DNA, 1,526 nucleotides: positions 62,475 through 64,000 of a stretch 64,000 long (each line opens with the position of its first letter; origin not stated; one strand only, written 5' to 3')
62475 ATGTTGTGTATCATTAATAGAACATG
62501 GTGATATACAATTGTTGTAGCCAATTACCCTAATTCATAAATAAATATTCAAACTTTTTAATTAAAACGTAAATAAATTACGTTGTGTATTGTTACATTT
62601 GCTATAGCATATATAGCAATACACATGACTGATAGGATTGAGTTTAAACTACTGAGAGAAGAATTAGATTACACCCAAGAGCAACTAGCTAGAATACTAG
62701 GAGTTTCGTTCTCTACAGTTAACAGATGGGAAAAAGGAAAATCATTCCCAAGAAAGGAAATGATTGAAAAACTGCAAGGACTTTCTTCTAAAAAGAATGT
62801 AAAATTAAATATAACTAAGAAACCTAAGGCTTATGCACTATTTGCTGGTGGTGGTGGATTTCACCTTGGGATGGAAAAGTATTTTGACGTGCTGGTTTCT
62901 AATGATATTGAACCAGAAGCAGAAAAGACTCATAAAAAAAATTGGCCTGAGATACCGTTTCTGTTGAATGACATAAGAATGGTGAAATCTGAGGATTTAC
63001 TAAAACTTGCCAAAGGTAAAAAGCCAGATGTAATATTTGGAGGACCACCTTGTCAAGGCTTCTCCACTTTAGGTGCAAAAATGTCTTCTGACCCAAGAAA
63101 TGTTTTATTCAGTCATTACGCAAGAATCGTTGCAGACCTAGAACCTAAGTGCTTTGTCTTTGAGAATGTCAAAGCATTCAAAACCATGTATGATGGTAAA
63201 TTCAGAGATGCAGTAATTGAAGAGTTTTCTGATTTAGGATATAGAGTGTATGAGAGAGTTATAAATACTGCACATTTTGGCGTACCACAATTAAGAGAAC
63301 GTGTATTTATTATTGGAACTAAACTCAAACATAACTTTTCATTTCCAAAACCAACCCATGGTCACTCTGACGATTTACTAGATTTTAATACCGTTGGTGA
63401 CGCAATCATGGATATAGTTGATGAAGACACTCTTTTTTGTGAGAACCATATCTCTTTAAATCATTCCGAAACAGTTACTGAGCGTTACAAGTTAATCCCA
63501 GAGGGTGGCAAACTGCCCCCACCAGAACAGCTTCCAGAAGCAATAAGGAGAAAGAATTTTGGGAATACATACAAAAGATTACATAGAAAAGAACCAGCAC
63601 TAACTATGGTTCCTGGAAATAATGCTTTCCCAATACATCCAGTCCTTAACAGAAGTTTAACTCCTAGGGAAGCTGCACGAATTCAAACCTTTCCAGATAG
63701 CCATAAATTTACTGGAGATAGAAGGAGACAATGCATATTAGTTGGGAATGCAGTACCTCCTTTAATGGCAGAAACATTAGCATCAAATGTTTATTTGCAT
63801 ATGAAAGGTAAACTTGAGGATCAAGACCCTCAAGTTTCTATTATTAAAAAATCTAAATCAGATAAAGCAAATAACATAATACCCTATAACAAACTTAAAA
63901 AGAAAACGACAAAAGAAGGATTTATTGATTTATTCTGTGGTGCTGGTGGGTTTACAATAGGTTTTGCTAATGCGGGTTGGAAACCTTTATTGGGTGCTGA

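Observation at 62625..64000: ORF missing from the track: HTH + two tandem cytosine-5 DNA methyltransferase domains, cut by the window edge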

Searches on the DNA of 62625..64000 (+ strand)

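Call 87: search_with_rna_model(model_id=R1, sources=[L037, L130, L131, L127, L128, L002, L006, L011, L039, L040, L044, L004, L058], filters=off, max_evalue=10, show_alignments=4)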
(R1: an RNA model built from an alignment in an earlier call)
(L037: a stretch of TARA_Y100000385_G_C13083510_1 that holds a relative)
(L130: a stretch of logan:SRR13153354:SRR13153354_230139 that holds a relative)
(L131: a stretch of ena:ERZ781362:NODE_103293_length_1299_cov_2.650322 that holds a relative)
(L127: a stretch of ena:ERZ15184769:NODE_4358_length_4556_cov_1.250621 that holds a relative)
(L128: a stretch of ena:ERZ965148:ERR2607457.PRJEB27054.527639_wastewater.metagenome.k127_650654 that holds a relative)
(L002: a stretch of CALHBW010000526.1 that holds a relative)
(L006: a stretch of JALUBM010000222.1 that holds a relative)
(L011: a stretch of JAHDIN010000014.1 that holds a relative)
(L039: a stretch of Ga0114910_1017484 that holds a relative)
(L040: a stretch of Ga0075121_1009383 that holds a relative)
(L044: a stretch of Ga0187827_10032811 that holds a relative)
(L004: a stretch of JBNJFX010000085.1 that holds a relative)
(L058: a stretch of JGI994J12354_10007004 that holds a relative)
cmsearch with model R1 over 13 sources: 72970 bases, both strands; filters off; matches with E-value up to 10: 14.
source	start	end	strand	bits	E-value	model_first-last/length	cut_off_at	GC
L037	59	110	+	24.8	0.0033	1-56/56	no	0.38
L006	3882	3949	+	23.4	0.0068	1-56/56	no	0.38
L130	1060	1120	-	16.6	0.24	1-56/56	no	0.43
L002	4145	4203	+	14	0.93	1-56/56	no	0.36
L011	17677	17709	-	13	1.6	12-43/56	no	0.24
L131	1060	1127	-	12.2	2.5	1-56/56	no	0.43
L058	2931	2986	+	11.4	3.8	1-56/56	no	0.3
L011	17677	17709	+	10.9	4.9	12-43/56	no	0.24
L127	854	871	-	10.7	5.4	1-56/56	no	0.28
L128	706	723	-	10.7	5.4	1-56/56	no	0.28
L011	9944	9983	-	10.6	5.6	10-49/56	no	0.2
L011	11052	11084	-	10.1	7.6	1-56/56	no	0.33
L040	419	458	+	9.7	9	11-45/56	no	0.32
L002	4154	4190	-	9.6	9.6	11-44/56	no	0.38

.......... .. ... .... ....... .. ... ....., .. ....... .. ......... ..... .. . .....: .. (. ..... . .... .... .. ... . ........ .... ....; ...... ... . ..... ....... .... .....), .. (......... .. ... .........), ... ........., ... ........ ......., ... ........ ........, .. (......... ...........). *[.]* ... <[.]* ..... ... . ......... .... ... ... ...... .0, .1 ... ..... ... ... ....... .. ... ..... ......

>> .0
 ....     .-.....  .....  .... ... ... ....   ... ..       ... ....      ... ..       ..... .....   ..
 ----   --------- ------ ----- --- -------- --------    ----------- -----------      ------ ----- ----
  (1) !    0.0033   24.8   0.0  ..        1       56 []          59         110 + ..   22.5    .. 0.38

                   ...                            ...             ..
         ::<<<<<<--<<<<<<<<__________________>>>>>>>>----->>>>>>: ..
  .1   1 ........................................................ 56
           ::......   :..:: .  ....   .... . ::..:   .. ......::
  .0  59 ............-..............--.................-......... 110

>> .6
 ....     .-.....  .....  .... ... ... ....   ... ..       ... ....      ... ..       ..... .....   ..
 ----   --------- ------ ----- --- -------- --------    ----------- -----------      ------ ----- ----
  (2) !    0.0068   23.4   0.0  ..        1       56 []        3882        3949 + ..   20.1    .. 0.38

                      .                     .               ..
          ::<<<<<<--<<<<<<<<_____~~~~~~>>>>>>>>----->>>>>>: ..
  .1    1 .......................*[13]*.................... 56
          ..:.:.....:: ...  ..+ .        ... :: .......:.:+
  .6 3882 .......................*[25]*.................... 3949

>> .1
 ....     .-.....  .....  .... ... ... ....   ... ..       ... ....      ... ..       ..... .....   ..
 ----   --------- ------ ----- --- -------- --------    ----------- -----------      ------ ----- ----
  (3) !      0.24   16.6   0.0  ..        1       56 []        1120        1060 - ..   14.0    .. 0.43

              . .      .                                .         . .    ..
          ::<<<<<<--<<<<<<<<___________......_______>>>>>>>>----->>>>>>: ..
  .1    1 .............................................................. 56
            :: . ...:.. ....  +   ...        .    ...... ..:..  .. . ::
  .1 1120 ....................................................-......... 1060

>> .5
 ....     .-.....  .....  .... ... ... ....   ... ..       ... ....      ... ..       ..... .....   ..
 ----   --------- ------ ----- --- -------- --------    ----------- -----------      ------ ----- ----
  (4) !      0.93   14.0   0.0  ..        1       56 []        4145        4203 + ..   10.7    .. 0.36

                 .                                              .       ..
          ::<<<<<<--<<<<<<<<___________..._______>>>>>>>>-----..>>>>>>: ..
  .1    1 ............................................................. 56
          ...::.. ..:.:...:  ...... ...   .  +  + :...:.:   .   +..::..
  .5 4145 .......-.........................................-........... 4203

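Call 97: search_with_rna_model(model_id=R1, sources=[L146, L147, L148], filters=off, max_evalue=5, show_alignments=4)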
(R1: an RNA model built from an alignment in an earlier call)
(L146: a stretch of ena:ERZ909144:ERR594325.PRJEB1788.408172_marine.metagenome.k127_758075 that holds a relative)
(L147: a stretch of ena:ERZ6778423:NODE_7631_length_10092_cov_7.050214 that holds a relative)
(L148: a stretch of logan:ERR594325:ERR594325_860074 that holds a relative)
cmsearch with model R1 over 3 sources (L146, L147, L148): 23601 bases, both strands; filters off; matches with E-value up to 5: 10.
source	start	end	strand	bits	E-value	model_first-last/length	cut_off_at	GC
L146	6057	6108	+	24.8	0.0011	1-56/56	no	0.38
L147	5922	5973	+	24.8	0.0011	1-56/56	no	0.38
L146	10120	10188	+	22.7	0.0031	1-56/56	no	0.45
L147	9985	10053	+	22.7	0.0031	1-56/56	no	0.45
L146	875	927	+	22.4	0.0037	1-56/56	no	0.36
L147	740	792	+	22.4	0.0037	1-56/56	no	0.36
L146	158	192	+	15.4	0.15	11-47/56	no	0.2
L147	23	57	+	15.4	0.15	11-47/56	no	0.2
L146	157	189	-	12.6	0.65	11-45/56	no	0.18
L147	22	54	-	12.6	0.65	11-45/56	no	0.18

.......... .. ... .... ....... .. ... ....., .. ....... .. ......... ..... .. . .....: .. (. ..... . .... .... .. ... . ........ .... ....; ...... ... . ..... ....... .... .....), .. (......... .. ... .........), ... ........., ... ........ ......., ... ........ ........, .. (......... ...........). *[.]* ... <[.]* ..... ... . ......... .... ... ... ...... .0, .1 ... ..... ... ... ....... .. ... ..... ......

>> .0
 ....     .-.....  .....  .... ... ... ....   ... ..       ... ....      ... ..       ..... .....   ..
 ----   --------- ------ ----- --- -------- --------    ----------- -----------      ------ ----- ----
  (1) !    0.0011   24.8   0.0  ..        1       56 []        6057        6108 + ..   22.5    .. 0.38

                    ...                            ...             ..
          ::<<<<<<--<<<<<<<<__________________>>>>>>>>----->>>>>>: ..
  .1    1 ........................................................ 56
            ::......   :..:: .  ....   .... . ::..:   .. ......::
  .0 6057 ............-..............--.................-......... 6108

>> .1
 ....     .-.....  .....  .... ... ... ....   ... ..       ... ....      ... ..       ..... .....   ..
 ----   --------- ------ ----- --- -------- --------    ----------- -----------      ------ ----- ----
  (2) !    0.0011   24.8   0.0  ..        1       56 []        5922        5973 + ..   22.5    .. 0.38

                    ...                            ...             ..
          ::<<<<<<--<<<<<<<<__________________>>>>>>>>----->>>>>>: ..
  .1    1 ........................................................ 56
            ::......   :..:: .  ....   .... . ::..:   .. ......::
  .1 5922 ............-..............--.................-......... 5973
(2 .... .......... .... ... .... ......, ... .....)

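Call 102: search_with_rna_model(model_id=R1, sources=[L149, L150], filters=off, max_evalue=1, show_alignments=2)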
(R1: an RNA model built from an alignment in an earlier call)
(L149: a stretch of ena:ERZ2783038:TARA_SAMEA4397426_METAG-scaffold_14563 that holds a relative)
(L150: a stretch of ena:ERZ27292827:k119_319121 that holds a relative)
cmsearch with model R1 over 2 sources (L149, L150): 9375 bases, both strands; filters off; matches with E-value up to 1: 2.
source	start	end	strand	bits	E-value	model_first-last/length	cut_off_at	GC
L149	4862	4929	+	33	5.6e-06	1-56/56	no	0.5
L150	4302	4369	+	32.1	9e-06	1-56/56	no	0.49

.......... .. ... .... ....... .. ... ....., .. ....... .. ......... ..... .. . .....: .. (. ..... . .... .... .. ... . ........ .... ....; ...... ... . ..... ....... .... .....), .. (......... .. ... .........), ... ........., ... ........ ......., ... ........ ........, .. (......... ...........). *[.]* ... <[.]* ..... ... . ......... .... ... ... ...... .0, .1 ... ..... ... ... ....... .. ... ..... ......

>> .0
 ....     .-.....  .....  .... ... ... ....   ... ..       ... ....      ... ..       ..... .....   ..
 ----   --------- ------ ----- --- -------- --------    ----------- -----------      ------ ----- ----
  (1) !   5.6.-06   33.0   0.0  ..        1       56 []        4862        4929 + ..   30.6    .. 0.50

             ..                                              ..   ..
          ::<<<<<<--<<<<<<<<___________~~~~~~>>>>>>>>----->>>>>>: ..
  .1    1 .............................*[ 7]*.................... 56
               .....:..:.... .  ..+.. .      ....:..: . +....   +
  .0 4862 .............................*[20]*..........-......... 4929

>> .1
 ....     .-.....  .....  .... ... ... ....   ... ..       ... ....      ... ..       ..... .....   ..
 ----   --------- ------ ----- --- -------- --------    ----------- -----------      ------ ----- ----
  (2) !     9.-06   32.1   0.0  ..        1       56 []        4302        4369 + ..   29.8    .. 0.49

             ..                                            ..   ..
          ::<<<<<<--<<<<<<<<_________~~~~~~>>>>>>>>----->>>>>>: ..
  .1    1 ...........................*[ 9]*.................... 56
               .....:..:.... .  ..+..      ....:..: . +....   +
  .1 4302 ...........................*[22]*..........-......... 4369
